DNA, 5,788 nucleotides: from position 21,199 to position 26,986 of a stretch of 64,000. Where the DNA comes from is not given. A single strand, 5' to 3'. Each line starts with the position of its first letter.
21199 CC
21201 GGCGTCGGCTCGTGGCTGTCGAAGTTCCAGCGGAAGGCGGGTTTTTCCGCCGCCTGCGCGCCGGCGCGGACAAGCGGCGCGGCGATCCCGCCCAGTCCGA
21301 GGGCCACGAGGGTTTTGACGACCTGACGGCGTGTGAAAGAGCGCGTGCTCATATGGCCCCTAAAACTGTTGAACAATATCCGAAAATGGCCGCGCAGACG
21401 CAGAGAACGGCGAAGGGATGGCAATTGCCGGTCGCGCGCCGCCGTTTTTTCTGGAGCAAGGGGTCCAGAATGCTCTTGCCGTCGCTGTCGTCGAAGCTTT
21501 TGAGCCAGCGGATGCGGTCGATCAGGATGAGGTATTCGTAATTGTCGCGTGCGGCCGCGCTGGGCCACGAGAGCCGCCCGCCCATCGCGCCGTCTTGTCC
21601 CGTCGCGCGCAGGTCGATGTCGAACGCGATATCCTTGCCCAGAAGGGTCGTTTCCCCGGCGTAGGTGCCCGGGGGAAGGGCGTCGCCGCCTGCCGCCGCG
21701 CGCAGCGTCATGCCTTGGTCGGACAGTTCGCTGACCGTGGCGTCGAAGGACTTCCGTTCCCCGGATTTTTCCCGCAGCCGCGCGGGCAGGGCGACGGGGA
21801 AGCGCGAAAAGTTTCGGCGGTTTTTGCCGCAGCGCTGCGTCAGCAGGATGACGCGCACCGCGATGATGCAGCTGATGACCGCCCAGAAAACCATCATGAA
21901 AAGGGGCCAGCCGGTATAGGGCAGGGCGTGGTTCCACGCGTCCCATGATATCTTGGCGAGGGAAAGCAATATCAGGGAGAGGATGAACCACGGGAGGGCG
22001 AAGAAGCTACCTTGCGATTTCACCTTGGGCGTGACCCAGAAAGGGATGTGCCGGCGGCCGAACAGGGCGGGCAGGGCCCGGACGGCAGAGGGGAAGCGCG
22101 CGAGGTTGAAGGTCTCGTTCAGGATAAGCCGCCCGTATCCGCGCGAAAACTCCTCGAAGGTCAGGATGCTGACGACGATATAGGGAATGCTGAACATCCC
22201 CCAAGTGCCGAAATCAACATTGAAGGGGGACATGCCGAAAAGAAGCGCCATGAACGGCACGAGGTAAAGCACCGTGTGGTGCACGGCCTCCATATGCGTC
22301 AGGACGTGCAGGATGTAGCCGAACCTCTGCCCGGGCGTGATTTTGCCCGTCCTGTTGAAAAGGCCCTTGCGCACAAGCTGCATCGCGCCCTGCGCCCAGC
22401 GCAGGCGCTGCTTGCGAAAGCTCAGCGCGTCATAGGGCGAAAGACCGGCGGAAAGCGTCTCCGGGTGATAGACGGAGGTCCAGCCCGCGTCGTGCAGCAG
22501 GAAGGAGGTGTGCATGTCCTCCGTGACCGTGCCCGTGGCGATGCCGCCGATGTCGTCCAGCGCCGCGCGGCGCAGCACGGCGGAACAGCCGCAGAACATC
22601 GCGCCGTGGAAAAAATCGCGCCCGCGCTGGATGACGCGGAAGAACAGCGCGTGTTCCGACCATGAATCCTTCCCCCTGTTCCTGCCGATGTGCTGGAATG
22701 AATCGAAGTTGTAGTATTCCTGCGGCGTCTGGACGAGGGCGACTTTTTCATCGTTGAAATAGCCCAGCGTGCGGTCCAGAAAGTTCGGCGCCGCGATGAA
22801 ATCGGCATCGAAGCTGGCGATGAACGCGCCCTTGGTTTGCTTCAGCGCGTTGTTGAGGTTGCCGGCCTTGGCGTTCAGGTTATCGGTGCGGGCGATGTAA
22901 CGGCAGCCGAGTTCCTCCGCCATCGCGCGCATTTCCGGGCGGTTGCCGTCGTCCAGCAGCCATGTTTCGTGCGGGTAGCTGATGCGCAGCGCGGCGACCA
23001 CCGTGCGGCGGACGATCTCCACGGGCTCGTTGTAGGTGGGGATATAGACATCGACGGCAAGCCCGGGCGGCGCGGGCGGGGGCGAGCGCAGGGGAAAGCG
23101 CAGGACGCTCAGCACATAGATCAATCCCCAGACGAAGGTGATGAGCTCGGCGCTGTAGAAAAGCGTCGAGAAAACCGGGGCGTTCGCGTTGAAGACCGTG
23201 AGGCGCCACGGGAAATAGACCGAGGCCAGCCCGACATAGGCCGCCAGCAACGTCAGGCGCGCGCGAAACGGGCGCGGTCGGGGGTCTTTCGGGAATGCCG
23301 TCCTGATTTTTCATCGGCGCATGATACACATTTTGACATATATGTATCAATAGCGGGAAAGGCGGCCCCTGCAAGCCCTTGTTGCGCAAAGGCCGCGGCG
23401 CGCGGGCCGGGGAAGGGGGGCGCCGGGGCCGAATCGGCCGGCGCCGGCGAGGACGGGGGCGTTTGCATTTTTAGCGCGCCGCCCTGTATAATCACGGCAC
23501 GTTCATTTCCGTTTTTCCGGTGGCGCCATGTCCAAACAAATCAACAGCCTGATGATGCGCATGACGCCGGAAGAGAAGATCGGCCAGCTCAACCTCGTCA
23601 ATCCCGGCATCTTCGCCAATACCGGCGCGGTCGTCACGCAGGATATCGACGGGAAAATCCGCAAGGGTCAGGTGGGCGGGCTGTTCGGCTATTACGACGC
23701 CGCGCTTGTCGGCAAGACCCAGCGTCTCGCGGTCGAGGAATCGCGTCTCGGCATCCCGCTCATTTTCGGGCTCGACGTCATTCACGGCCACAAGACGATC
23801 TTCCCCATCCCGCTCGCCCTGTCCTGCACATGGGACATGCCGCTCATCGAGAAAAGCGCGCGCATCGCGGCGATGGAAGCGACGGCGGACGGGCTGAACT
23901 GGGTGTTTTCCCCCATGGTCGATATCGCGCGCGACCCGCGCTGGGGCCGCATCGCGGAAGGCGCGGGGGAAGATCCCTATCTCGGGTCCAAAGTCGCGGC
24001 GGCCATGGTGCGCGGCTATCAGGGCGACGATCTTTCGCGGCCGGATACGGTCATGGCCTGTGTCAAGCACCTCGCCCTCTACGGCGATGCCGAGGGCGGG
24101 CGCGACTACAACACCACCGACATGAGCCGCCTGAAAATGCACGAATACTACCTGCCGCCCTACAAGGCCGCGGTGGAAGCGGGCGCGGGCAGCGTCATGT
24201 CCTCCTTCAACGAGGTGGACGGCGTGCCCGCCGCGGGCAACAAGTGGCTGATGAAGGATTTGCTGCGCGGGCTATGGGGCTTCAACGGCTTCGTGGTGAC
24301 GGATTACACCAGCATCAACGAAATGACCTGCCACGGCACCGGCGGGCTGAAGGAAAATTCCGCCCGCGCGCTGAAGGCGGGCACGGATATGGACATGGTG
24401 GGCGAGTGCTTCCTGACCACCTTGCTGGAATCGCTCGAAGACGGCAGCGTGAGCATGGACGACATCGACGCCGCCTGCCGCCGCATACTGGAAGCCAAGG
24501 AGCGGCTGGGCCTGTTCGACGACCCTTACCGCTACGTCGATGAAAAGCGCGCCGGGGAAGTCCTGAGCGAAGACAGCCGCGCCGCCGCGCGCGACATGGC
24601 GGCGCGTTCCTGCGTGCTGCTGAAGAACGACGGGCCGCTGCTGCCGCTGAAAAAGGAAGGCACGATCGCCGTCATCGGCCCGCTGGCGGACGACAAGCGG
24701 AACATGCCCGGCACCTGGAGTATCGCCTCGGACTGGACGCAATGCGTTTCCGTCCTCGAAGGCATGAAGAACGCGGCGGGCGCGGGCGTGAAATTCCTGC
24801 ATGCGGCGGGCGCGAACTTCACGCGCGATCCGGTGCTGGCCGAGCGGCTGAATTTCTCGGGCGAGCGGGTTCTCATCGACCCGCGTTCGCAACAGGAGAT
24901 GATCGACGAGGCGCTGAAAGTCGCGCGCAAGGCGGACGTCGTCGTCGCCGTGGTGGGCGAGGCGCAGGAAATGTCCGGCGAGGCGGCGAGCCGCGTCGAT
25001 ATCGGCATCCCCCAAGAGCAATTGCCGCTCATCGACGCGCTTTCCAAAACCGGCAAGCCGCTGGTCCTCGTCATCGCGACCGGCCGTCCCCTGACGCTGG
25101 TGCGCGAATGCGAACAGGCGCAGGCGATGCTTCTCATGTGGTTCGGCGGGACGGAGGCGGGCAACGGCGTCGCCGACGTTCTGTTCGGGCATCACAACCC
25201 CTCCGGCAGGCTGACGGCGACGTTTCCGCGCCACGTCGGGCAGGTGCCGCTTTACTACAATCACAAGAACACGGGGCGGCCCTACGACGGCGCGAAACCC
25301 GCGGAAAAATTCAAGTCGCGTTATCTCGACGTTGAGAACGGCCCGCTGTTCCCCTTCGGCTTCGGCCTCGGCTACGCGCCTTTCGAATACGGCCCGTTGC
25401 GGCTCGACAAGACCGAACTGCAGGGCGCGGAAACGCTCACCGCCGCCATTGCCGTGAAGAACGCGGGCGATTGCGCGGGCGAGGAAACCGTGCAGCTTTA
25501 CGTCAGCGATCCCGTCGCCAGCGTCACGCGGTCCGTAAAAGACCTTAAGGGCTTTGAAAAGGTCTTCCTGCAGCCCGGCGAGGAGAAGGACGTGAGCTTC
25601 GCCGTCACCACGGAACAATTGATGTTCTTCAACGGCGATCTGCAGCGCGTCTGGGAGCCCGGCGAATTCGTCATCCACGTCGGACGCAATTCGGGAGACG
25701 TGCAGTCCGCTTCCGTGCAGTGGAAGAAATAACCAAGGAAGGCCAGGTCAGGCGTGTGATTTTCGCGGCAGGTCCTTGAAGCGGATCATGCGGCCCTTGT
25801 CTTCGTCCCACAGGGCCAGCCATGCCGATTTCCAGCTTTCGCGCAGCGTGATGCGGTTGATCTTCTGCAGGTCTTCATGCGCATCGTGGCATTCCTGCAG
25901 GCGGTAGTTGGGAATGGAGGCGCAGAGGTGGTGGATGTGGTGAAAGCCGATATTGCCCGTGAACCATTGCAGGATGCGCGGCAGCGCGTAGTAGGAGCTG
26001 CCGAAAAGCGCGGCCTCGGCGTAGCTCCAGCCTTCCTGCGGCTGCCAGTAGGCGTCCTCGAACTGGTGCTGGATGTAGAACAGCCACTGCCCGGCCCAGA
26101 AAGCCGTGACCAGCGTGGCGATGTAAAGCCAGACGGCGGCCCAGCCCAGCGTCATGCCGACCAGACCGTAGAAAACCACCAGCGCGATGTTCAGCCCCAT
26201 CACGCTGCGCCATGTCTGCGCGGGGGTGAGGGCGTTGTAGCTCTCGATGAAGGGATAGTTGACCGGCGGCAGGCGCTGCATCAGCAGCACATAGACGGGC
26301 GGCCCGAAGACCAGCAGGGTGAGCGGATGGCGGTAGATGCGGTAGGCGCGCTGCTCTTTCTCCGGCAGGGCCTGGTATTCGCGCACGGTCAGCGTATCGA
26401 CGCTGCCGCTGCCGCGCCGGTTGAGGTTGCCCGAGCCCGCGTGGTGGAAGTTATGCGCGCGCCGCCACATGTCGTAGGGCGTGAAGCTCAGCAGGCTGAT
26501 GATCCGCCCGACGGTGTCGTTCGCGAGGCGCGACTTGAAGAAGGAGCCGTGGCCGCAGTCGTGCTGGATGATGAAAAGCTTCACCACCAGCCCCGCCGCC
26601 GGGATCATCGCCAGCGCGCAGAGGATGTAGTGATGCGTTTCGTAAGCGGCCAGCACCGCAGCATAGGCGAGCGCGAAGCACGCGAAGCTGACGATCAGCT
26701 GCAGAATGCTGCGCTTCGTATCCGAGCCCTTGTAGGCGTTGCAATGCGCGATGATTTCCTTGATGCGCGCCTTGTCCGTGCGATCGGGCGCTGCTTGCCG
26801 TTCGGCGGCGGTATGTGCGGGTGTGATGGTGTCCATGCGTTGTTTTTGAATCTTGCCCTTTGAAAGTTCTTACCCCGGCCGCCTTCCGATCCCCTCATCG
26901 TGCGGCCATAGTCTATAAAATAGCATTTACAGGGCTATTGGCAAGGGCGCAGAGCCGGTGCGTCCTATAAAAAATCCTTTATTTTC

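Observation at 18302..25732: Candidate new system: BcsB-less c-di-GMP glucan synthase coupled to a periplasmic flavo-dehydrogenase, a BcsS barrel and a divergent glucosidase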

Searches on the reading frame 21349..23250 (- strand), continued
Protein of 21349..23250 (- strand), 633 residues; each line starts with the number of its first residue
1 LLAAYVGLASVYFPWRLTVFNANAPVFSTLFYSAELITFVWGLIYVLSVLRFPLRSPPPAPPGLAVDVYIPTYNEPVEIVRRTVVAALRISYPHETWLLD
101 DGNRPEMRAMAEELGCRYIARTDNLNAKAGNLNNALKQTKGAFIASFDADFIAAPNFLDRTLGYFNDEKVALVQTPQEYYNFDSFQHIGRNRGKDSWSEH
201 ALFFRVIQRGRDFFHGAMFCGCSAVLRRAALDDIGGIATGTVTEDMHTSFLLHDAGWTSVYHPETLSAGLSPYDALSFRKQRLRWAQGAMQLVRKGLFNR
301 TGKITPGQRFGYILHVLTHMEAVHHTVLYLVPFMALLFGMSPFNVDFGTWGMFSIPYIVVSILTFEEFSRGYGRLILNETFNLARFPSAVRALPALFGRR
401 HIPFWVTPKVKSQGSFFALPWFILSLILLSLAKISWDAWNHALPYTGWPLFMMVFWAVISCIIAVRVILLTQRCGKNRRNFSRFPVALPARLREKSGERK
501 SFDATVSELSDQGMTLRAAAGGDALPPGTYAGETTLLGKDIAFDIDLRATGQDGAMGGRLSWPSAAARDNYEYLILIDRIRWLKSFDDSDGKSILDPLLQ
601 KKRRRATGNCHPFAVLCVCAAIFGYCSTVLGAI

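Call 59: search_protein_families(library=pfam, proteins=[L063:6211-7167:-, L063:7245-8792:-], max_evalue=0.001)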
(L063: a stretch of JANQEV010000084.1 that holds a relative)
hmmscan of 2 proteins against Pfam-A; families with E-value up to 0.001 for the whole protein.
L063:6211-7167:- (318 aa): 6 families
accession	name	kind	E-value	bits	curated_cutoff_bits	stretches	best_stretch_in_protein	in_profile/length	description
PF01370.27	Epimerase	-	6.8e-49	166.9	20.9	1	10-234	1-227/240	NAD dependent epimerase/dehydratase family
PF16363.11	GDP_Man_Dehyd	-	2e-48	166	27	1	11-308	1-332/332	GDP-mannose 4,6 dehydratase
PF07993.18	NAD_binding_4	-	2.8e-09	37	20.1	1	68-195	85-219/258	Male sterility protein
PF01073.25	3Beta_HSD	-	1.3e-06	28.1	22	1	11-225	1-222/280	3-beta hydroxysteroid dehydrogenase/isomerase family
PF02719.21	Polysacc_synt_2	-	1.4e-05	24.8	20.2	0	10-37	1-28/293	Polysaccharide biosynthesis protein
PF04321.23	RmlD_sub_bind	-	0.00066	19.3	27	0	9-266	2-234/287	RmlD substrate binding domain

L063:7245-8792:- (515 aa): 10 families
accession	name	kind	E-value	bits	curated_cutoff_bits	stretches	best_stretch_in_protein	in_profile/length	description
PF01344.31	Kelch_1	-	5.9e-33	112.4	20.1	4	324-375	1-46/46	Kelch motif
PF24681.1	Kelch_KLHDC2_KLHL20_DRC7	-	2.4e-32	112.5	50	2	344-494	14-218/221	KLHDC2/KLHL20/DRC7 Kelch-repeats domain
PF13964.12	Kelch_6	-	7.2e-31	105.6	25.3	4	378-433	2-50/50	Kelch motif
PF25210.1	Kelch_FKB95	-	8.9e-22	78.4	70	2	360-426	62-126/268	FKB95, Kelch-repeats domain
PF07646.21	Kelch_2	-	1.7e-20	72.3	21.3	1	383-425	7-46/48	Kelch motif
PF24981.1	Beta-prop_ATRN-LZTR1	-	3.6e-19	69.6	50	1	209-459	26-288/289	Attractin/LZTR1 beta-propeller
PF13418.12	Kelch_4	-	7.1e-18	64.7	21.6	0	432-472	1-43/49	Galactose oxidase, central domain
PF24996.1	NANM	-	1.7e-14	53.9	45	1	378-453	54-127/350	N-acetylneuraminate epimerase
PF13415.12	Kelch_3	-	2.4e-14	53.5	22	1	388-439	2-46/48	Galactose oxidase, central domain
PF13854.13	Kelch_HCF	-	7.9e-05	22.5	113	0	375-497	15-139/345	Host cell factor, Kelch-repeats domain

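Call 72: predict_structure(alignment_id=A1)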
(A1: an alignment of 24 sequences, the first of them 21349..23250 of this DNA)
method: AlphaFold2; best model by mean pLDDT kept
length: 633 residues; sequences in the alignment: 24
mean_pLDDT: 87.3   pTM: 0.87
mean pLDDT of the five models: 87.3, 86.2, 85.0, 81.7, 80.7
residues with pLDDT >= 90: 344; 70-90: 243; 50-70: 27; < 50: 19
segments of 3 or more residues with pLDDT < 50: 608-614, 623-633
pLDDT, mean of each block of 10 residues (from residue 1): 93 93 90 89 83 88 97 92 97 98 95 97 86 95 96 96 97 93 84 76 83 89 93 95 91 96 93 89 92 88 89 88 84 90 82 89 86 82 90 87 81 81 95 95 84 90 93 83 90 84 93 91 90 95 92 84 93 94 79 74 53 50 44 31
secondary structure, 60 per line:
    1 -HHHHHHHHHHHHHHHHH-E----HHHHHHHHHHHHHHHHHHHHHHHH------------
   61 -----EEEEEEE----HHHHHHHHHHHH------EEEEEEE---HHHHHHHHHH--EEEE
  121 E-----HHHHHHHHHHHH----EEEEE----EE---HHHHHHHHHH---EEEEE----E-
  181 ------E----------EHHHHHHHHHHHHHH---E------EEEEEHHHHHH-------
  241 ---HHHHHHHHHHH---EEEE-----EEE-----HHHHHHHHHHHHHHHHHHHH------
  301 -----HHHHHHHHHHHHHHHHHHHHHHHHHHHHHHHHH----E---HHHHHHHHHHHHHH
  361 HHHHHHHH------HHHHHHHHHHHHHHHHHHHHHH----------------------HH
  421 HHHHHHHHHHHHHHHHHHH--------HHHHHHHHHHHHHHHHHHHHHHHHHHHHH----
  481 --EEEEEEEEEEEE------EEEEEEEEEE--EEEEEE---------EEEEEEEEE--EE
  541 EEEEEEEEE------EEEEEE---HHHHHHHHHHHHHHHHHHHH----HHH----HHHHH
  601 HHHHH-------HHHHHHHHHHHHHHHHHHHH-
elements in order: H2-18 H25-48 E66-72 H77-88 E95-101 H105-114 E117-121 H127-138 E143-147 H157-166 E170-174 H199-212 E223-227 H228-233 H244-254 E258-261 E267-269 H275-294 H306-338 H347-368 H375-396 H419-439 H448-476 E483-494 E501-510 E513-518 E528-536 E539-549 E556-561 H565-584 H596-605 H613-632

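Call 76: fold_search(model_id=the predicted structure, library=pdb)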
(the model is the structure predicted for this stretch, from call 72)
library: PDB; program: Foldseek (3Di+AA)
matches with E <= 10: 1288; with E <= 0.001: 281
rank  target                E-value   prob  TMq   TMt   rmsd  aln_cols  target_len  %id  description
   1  9b8v_E                1.4e-39  1.00  0.78  0.59  10.9       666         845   27  AlphaFold2 informed cryo-EM model of the E. coli cellulose synthase BcsAG3B6 complex (released 2025-02-19)
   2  9fnn_A                9.5e-38  1.00  0.78  0.63  11.4       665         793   27  Cryo-EM structure of the c-di-GMP-saturated 'crown'less Bcs macrocomplex for cellulose secretion in E. coli (released 2024-10-16)
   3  4p00_A                5.2e-36  1.00  0.80  0.70   4.2       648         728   27  Bacterial Cellulose Synthase in complex with cyclic-di-GMP and UDP (released 2014-04-09)
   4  9fmz_A                7.9e-35  1.00  0.80  0.63  10.8       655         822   26  Cryo-EM structure of the c-di-GMP-bound synthase:pEtN transferase complex (BcsA-Bct-G3) from the E. coli cellulose sec (released 2024-10-16)
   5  9fp0_A                2.3e-34  1.00  0.70  0.57  11.8       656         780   26  Cryo-EM structure of the 'crown'less Bcs macrocomplex for E. coli cellulose secretion in non-saturating c-di-GMP (loca (released 2024-10-16)
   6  9fmv_A                3.2e-33  1.00  0.67  0.56  12.4       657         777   26  Cryo-EM structure of the c-di-GMP-free synthase:pEtN transferase complex (BcsA-Bct-G3) from the E. coli cellulose secr (released 2024-10-16)
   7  5ej1_A                5.3e-32  1.00  0.77  0.69   9.9       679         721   26  Pre-translocation state of bacterial cellulose synthase (released 2016-03-30)
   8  4hg6_A                7.4e-30  1.00  0.76  0.66  11.6       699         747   26  Structure of a cellulose synthase - cellulose translocation intermediate (released 2012-12-19)
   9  8vhz_A                1.6e-15  1.00  0.57  0.51   7.6       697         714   17  Cryo EM structure of a soybean CesA1 homotrimer (released 2025-01-15)
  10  8vi0_A                2.5e-15  1.00  0.58  0.51   7.7       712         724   15  Cryo EM structure of a soybean CesA6 homotrimer (released 2025-01-15)
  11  8vi0_B                3.6e-15  1.00  0.55  0.49   8.0       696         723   16  Cryo EM structure of a soybean CesA6 homotrimer (released 2025-01-15)
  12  8vht_A                3.9e-15  1.00  0.58  0.54   7.9       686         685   16  Cryo EM structure of a soybean CesA3 homotrimer (released 2025-01-15)
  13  8g2j_I                4.1e-15  1.00  0.59  0.52   7.5       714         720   16  Hybrid aspen cellulose synthase-8 bound to UDP-glucose (released 2023-03-01)
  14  8g2j_D                1.3e-14  1.00  0.59  0.52   7.1       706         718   15  Hybrid aspen cellulose synthase-8 bound to UDP-glucose (released 2023-03-01)
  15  6wlb_A                4.2e-14  1.00  0.56  0.50   7.7       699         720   15  Structure of homotrimeric poplar cellulose synthase isoform 8 (released 2020-07-22)
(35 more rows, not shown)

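Call 81: search_dna_similar(query=window:21349-23250:-, collection=plasmids, mode=protein, max_evalue=1e-20, max_rows=40, rows=best)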
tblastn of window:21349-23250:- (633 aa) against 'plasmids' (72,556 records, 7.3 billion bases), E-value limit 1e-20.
Records with a match: 472; places in all: 492; records where one place covers at least 80% of the query: 5.
Best place of each record, by identity: <60% 472.
By first word of the organism name: Escherichia 130; Sinorhizobium 92; Rhizobium 85; Agrobacterium 32; Bradyrhizobium 27; Ensifer 15; Klebsiella 12; Azospirillum 7; Caballeronia 5; Enterobacter 4; and 40 more.
By predicted mobility (MOB-suite, as given by PLSDB): non-mobilizable 224; mobilizable 147; conjugative 101.
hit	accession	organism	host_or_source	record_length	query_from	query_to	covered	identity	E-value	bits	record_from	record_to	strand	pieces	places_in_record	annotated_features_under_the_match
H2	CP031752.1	Cereibacter sphaeroides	cell culture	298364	66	582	82%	32.9%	1e-41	170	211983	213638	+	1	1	bcsA: cellulose synthase catalytic subunit (UDP-forming)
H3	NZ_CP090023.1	Cereibacter azotoformans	cell culture,Aquaculture sediment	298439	66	582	82%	32.9%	1e-41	170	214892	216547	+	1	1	bcsA: UDP-forming cellulose synthase catalytic subunit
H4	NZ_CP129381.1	Rhizobium sp. SSA_523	single cell,Sea water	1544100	2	537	85%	30.9%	3e-38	160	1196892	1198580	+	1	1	none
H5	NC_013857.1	Azospirillum sp. B510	-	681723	12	516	80%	32.6%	3e-39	162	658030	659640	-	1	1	bcsA: UDP-forming cellulose synthase catalytic subunit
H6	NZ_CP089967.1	Cereibacter azotoformans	Owen's River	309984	66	556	78%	32.9%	5e-41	168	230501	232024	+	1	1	bcsA: UDP-forming cellulose synthase catalytic subunit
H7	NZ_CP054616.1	Azospirillum oryzae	cell culture,soil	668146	12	516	80%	31.9%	6e-42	171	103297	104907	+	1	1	bcsA: UDP-forming cellulose synthase catalytic subunit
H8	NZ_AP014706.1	Methylobacterium aquaticum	-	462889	65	519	72%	35.3%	1e-42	172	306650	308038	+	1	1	bcsA: UDP-forming cellulose synthase catalytic subunit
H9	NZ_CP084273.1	Caballeronia grimmiae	Leptoglossus zonatus,Cell culture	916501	65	558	78%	32.4%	2e-46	184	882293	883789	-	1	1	bcsA: UDP-forming cellulose synthase catalytic subunit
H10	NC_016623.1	Azospirillum lipoferum 4B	-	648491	12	516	80%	31.7%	6e-39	161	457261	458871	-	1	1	bcsA: UDP-forming cellulose synthase catalytic subunit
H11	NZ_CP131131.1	Shinella zoogloeoides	isolate,Activated charcoal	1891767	65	582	82%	30.4%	4e-37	156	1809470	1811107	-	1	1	none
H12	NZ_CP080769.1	Cupriavidus pinatubonensis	genomic assembly,soil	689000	9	534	83%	29.8%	3e-40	166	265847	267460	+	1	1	bcsA: UDP-forming cellulose synthase catalytic subunit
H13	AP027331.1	Sphingobium sp. TomTYG65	-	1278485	66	516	71%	33.9%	7e-42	171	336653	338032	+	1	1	hypothetical protein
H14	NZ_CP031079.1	Paracoccus yeei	Homo sapiens,single cell,eye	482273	66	517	71%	33.7%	1e-42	173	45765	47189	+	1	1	bcsA: UDP-forming cellulose synthase catalytic subunit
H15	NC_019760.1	Allocoleopsis franciscana PCC 7113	-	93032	66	513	71%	33.9%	3e-51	199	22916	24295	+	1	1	glycosyltransferase family 2 protein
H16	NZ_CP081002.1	Sphingobium sp. V4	cell culture,soil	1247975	66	513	71%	33.9%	7e-43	174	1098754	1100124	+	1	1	record has no annotation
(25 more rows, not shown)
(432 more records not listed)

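Call 82: search_protein_families(library=ncbifam, proteins=[L063:6211-7167:-, L063:12585-14033:+], max_evalue=0.00001)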
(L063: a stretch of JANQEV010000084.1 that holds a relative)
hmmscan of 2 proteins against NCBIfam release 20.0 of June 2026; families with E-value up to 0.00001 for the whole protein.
L063:6211-7167:- (318 aa): 21 families
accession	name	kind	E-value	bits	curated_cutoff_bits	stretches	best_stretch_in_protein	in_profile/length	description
TIGR01181.1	dTDP_gluc_dehyt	equivalog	8.2e-37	127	365.1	1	9-314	1-313/321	dTDP-glucose 4,6-dehydratase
TIGR04180.1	EDH_00030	hypoth_equivalog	4.1e-36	124.5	475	1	10-270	1-263/297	NAD-dependent 4,6-dehydratase LegB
NF008872.0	PRK11908.1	equivalog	2.3e-33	115.7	294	1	8-263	2-271/349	bifunctional UDP-4-keto-pentose/UDP-xylose synthase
NF005998.1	PRK08125.1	equivalog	3.6e-30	104.9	777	1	5-312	313-649/649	bifunctional UDP-4-amino-4-deoxy-L-arabinose formyltransferase/UDP-glucuronic acid oxidase ArnA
TIGR01179.1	galE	equivalog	1.9e-25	89.4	262.3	1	9-314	1-327/332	UDP-glucose 4-epimerase GalE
NF011728.1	PRK15181.1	equivalog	3.9e-23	82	760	1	7-312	15-337/348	Vi polysaccharide biosynthesis UDP-N-acetylglucosaminuronic acid C-4 epimerase TviC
TIGR02197.1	heptose_epim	equivalog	4.9e-21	75.2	274.6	1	10-314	1-312/316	ADP-glyceromanno-heptose 6-epimerase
NF007490.0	PRK10084.1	subfamily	1.4e-20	73.6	649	1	9-312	2-334/361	dTDP-glucose 4,6-dehydratase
NF047922.1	GDPFucSynFcl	equivalog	1.5e-20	73.9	500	1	163-314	147-303/308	GDP-L-fucose synthase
NF007582.0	PRK10217.1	equivalog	9.3e-20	71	698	1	109-312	122-331/355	dTDP-glucose 4,6-dehydratase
NF007956.0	PRK10675.1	subfamily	6.1e-13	48.6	394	1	9-306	2-323/338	UDP-glucose 4-epimerase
TIGR02622.1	CDP_4_6_dhtase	equivalog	7.6e-13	48.3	278.45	1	6-315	3-333/352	CDP-glucose 4,6-dehydratase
NF008360.0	PRK11150.1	equivalog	3.9e-11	42.7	452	1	10-277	2-267/310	ADP-glyceromanno-heptose 6-epimerase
NF047837.1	UDPAcbARedWbcJ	equivalog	6.6e-11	41.7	500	1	149-259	102-211/372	UDP-2-acetamido-2,6-beta-L-arabino-hexul-4-ose reductase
NF041015.1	UDPsulfquin_syn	equivalog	2.5e-10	39.9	575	0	190-233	236-279/384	UDP-sulfoquinovose synthase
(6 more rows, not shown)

L063:12585-14033:+ (482 aa): 6 families
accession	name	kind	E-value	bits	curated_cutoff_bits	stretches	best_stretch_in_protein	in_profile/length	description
TIGR02462.1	pyranose_ox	equivalog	1.9e-21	76.6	544.9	1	418-481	484-547/548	pyranose oxidase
TIGR03970.1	mycofact_MftG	equivalog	5.9e-13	48.6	387.45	1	407-475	412-484/487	mycofactocin dehydrogenase MftG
NF002550.0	PRK02106.1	subfamily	1.4e-10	40.4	605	1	413-480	468-536/563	choline dehydrogenase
NF038210.1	GMC_mycofac_3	equivalog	2.2e-10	40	300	0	19-100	2-91/418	mycofactocin system GMC family oxidoreductase MftG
NF058674.1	CholsOxChoxAB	equivalog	5e-08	31.9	850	1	408-472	463-527/535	cholesterol oxidase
TIGR01810.1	betA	equivalog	2.8e-06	26.3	732.1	0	413-479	461-528/532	choline dehydrogenase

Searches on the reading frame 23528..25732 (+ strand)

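Call 4: search_protein_families(library=pfam, proteins=[window:23528-25732:+], max_evalue=0.01)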
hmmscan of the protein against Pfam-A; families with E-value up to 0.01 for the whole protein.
window:23528-25732:+ (734 aa): 3 families
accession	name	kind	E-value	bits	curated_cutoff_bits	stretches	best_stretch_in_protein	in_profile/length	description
PF00933.27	Glyco_hydro_3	-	3.6e-72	243.9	27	1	15-322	3-315/316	Glycosyl hydrolase family 3 N terminal domain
PF01915.27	Glyco_hydro_3_C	-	4.1e-55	187.3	31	1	363-616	2-200/200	Glycosyl hydrolase family 3 C-terminal domain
PF14310.12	Fn3-like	-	1.2e-23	83.4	25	1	653-722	1-71/71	Fibronectin type III-like domain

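Call 5: search_protein_families(library=ncbifam, proteins=[window:23528-25732:+], max_evalue=0.01)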
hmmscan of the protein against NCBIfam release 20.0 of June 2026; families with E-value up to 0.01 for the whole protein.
window:23528-25732:+ (734 aa): 8 families
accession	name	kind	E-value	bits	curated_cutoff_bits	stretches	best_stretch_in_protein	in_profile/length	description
NF011678.0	PRK15098.1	equivalog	4.3e-267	888.5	666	1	5-730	38-762/765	beta-glucosidase BglX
NF052331.1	Bet13-16Glucosase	equivalog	5.2e-171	570.4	1330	1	3-726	14-741/750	exo-beta-d-1,3/1,6-glucosidase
NF041579.1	betaxyl_Flavo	equivalog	1.1e-138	463.5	1350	1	68-724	57-705/716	beta-xylosidase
NF052329.1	XyloArabinsidase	equivalog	3.3e-134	448.7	1050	1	58-727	73-724/750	beta-xylosidase/alpha-l-arabinosidase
NF041776.1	xylosidase_Xyl3A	equivalog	2e-111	373.5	1250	2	121-438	111-431/846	xylan 1,4-beta-xylosidase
NF041610.1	alph_arabinopyran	equivalog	1.1e-85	288.4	1300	1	90-727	59-647/738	exo-alpha-(1->6)-L-arabinopyranosidase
NF052330.1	BetGlucosiCelf0468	equivalog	1.2e-78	265.3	1300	2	89-434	54-391/817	beta-d-glucosidase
NF003740.0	PRK05337.1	equivalog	1.6e-09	37.4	207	1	107-292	100-281/340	beta-N-acetylhexosaminidase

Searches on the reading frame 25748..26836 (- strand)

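Call 47: search_protein_families(library=pfam, proteins=[window:25748-26836:-], max_evalue=0.001)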
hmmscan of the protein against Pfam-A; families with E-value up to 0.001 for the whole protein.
window:25748-26836:- (362 aa): 1 family
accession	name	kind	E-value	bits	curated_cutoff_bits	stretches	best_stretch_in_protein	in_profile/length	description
PF00487.30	FA_desaturase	-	1.4e-33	117.2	29.7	1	79-325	10-243/253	Fatty acid desaturase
